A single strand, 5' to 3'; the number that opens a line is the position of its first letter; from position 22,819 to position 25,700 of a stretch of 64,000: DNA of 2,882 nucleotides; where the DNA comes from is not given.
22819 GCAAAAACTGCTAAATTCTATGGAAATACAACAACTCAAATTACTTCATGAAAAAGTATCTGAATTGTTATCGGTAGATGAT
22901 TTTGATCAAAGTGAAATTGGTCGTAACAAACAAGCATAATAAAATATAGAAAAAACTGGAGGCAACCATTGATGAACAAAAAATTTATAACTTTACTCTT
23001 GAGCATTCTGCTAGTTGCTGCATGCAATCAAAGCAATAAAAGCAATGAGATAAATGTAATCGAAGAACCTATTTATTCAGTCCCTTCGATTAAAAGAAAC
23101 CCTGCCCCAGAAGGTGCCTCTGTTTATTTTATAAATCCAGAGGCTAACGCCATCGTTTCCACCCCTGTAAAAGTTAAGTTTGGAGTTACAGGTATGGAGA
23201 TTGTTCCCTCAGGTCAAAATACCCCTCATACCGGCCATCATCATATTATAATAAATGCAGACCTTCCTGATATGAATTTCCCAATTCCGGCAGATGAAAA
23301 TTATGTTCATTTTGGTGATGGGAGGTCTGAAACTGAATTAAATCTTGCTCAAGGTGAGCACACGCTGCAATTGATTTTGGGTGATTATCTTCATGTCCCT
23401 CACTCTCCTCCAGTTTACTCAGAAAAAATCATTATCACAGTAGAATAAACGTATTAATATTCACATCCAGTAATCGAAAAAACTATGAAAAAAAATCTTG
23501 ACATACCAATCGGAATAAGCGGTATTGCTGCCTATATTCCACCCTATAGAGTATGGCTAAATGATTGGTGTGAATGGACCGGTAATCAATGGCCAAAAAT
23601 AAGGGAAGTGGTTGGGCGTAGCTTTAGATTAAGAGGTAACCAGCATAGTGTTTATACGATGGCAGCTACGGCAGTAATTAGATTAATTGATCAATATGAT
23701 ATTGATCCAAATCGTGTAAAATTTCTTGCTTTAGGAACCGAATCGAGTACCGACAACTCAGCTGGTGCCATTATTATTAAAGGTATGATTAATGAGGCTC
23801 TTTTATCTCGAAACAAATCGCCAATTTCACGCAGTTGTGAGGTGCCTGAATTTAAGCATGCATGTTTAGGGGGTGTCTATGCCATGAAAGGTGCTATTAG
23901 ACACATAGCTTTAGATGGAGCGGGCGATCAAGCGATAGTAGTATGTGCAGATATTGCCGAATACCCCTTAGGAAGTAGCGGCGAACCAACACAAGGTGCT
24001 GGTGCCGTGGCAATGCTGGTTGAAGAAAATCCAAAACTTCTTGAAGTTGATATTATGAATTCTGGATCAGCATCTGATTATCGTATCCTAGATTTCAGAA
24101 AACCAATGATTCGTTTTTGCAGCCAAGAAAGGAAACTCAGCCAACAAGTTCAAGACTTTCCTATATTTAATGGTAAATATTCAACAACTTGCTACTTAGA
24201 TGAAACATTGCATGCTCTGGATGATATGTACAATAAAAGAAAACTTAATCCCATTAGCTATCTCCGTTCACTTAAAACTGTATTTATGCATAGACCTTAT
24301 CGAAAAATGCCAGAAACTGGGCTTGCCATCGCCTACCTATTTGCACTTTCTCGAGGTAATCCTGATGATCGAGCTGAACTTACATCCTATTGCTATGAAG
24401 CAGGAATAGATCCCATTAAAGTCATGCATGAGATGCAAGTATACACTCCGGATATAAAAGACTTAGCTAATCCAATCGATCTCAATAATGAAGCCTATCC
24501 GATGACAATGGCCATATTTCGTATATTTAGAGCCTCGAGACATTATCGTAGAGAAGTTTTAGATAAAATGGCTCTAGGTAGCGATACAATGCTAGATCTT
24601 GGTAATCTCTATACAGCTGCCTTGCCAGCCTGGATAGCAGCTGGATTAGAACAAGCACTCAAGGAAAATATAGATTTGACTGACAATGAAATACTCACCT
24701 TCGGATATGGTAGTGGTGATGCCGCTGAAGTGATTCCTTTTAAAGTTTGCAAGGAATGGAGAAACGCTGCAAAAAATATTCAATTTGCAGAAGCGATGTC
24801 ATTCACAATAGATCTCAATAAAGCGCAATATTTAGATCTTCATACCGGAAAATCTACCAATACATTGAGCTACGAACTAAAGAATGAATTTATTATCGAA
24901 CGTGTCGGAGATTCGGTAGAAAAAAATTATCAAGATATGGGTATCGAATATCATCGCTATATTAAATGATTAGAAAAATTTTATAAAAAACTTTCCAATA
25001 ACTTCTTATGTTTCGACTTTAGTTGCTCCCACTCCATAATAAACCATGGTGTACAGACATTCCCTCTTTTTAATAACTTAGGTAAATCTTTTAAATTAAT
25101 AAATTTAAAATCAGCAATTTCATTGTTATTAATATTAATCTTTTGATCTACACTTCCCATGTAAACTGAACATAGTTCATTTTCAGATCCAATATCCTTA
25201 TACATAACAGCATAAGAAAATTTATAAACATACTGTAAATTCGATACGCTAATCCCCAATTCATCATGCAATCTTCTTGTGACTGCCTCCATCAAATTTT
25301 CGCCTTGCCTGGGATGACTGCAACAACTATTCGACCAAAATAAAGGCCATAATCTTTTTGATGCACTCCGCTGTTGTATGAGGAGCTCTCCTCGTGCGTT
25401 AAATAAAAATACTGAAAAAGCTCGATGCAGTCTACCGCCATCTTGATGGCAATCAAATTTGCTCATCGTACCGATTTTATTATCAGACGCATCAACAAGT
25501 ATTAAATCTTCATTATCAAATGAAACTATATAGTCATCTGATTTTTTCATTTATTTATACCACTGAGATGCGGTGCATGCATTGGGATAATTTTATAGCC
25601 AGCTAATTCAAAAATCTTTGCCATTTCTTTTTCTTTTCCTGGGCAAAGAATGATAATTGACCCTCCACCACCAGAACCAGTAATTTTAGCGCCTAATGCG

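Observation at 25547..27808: Single ORF fusing class II HMG-CoA reductase to mevalonate kinase (consecutive pathway steps)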

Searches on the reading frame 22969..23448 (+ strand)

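Call 3: search_protein_families(library=pfam, proteins=[window:22969-23448:+])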
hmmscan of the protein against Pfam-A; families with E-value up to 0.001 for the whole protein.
window:22969-23448:+ (159 aa): 1 family
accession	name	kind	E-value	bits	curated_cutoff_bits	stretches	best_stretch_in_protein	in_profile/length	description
PF14347.11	DUF4399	-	1.1e-33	115.9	28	1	69-159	1-91/91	Domain of unknown function (DUF4399)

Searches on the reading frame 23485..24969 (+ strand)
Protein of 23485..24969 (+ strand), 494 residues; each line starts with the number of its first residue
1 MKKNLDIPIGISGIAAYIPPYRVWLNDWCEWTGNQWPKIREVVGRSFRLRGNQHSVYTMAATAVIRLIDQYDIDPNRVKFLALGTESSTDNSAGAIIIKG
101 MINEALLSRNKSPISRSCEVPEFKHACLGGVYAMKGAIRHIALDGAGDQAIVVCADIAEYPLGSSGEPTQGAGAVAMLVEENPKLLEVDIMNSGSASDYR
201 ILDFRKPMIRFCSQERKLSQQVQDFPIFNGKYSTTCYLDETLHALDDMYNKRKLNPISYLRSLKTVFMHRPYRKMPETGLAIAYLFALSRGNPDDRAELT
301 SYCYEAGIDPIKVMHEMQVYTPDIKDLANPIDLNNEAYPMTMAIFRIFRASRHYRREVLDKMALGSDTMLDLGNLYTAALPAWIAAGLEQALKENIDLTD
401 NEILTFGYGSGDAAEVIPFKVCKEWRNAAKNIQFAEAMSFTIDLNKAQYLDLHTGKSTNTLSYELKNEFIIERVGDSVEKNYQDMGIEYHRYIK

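Call 3: search_protein_families(library=pfam, proteins=[window:23485-24969:+])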
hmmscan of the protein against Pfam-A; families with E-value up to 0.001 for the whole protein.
window:23485-24969:+ (494 aa): 2 families
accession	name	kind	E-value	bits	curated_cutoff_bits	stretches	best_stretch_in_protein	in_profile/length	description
PF01154.23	HMG_CoA_synt_N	-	9.4e-14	52.1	25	1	9-180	5-170/174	Hydroxymethylglutaryl-coenzyme A synthase N terminal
PF08540.16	HMG_CoA_synt_C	-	1.1e-11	45.3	25.1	1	371-445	153-224/280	Hydroxymethylglutaryl-coenzyme A synthase C terminal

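Call 4: search_protein_families(library=ncbifam, proteins=[window:23485-24969:+])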
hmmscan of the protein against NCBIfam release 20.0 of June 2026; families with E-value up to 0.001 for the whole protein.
window:23485-24969:+ (494 aa): 6 families
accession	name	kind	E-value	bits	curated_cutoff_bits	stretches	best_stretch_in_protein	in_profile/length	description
TIGR01835.1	HMG-CoA-S_prok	equivalog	4.2e-48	164.1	360.35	2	9-280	1-242/382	hydroxymethylglutaryl-CoA synthase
NF041302.1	HMG_CoAsyn_Halo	equivalog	1.6e-36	126.2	800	1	55-482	52-441/443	hydroxymethylglutaryl-CoA synthase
TIGR01833.1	HMG-CoA-S_euk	equivalog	5.2e-27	95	286.2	2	9-275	5-258/457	hydroxymethylglutaryl-CoA synthase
NF003274.0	PRK04262.1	equivalog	4.9e-14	52.1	244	1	9-193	3-178/347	hydroxymethylglutaryl-CoA synthase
TIGR00748.1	HMG_CoA_syn_Arc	equivalog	1.8e-06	27.4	353.35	1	9-187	2-171/345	hydroxymethylglutaryl-CoA synthase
NF006829.0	PRK09352.1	subfamily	2.1e-05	23.7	249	1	9-204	5-196/322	beta-ketoacyl-ACP synthase 3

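Call 61: search_solved_structures(query=window:23485-24966:+, max_evalue=0.0001)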
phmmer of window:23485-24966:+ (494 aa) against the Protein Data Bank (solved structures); distinct sequences matched with E-value up to 0.0001: 21.
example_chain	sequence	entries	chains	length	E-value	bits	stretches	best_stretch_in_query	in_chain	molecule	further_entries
5hwp_A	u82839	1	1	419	4.1e-29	105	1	9-239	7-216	Hydroxymethylglutaryl-CoA synthase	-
5hwo_A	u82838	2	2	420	4.1e-29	104.9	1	9-239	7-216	Hydroxymethylglutaryl-CoA synthase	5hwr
5hwq_A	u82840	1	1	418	5e-29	104.6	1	9-239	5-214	Hydroxymethylglutaryl-CoA synthase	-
3v4n_A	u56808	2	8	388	6.6e-23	84.5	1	7-207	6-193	HMG-CoA synthase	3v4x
1ysl_A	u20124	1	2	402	8.7e-23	84.1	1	7-207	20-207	HMG-CoA synthase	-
1x9e_A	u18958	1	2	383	1.3e-22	83.5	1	8-207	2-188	HMG-CoA synthase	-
2hdb_A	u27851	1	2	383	4.3e-22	81.8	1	8-207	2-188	HMG-CoA synthase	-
2f82_A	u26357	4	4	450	2.7e-17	66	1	54-284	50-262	HMG-CoA synthase | 3-Hydroxy-3-methylglutaryl coenzyme A synthase 1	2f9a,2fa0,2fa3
7cqt_A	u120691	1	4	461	7.5e-17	64.5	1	54-284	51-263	3-hydroxy-3-methylglutaryl coenzyme A synthase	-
3leh_A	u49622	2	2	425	2.3e-16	62.9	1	14-240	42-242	Putative hydroxymethylglutaryl-CoA synthase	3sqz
2wya_A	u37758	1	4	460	8.3e-16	61.1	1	9-281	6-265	HYDROXYMETHYLGLUTARYL-COA SYNTHASE, MITOCHONDRIAL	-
1tvz_A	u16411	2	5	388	3.6e-13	52.4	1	9-207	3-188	3-hydroxy-3-methylglutaryl-CoA synthase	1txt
1xpk_A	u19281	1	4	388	3.7e-13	52.3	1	9-207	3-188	3-hydroxy-3-methylglutaryl CoA synthase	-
1xpl_A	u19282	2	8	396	3.8e-13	52.3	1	9-207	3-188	3-hydroxy-3-methylglutaryl CoA synthase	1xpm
8s81_A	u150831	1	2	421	1.4e-11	47.1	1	61-207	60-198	HMG-CoA synthase-like protein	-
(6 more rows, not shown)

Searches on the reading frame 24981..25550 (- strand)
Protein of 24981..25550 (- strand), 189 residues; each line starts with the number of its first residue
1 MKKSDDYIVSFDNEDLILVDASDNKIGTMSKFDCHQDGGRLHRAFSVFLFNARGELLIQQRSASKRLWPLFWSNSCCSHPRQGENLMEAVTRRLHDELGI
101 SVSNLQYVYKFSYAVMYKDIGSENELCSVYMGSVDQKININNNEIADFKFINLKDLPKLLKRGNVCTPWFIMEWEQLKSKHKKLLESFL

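Call 3: search_protein_families(library=pfam, proteins=[window:24981-25550:-])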
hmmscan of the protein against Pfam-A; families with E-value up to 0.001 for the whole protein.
window:24981-25550:- (189 aa): 1 family
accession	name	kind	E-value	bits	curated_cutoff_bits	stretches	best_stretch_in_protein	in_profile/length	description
PF00293.34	NUDIX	-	6e-16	59.1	21.1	1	41-161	2-125/134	NUDIX domain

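Call 4: search_protein_families(library=ncbifam, proteins=[window:24981-25550:-])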
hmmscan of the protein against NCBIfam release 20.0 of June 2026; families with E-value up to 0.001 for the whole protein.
window:24981-25550:- (189 aa): 6 families
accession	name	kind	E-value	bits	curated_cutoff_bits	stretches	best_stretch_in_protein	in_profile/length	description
NF002995.0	PRK03759.1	equivalog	2.9e-52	177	127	1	13-182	6-177/185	isopentenyl-diphosphate Delta-isomerase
TIGR02150.1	IPP_isom_1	equivalog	9.8e-46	155.5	105.8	1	16-172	1-157/159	isopentenyl-diphosphate delta-isomerase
NF041653.1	Nud_hyd_Meth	equivalog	2.5e-09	37.1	300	1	19-158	5-140/170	Nudix hydrolase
NF011922.0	PRK15393.1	equivalog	1e-06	28.6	152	1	18-114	15-110/182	NUDIX hydrolase YfcD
NF006530.0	PRK08999.1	equivalog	0.00026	20.1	245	1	49-113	13-75/315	Nudix family hydrolase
NF001299.0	PRK00241.1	equivalog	0.00057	19.4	158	0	83-166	171-248/263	NAD(+) diphosphatase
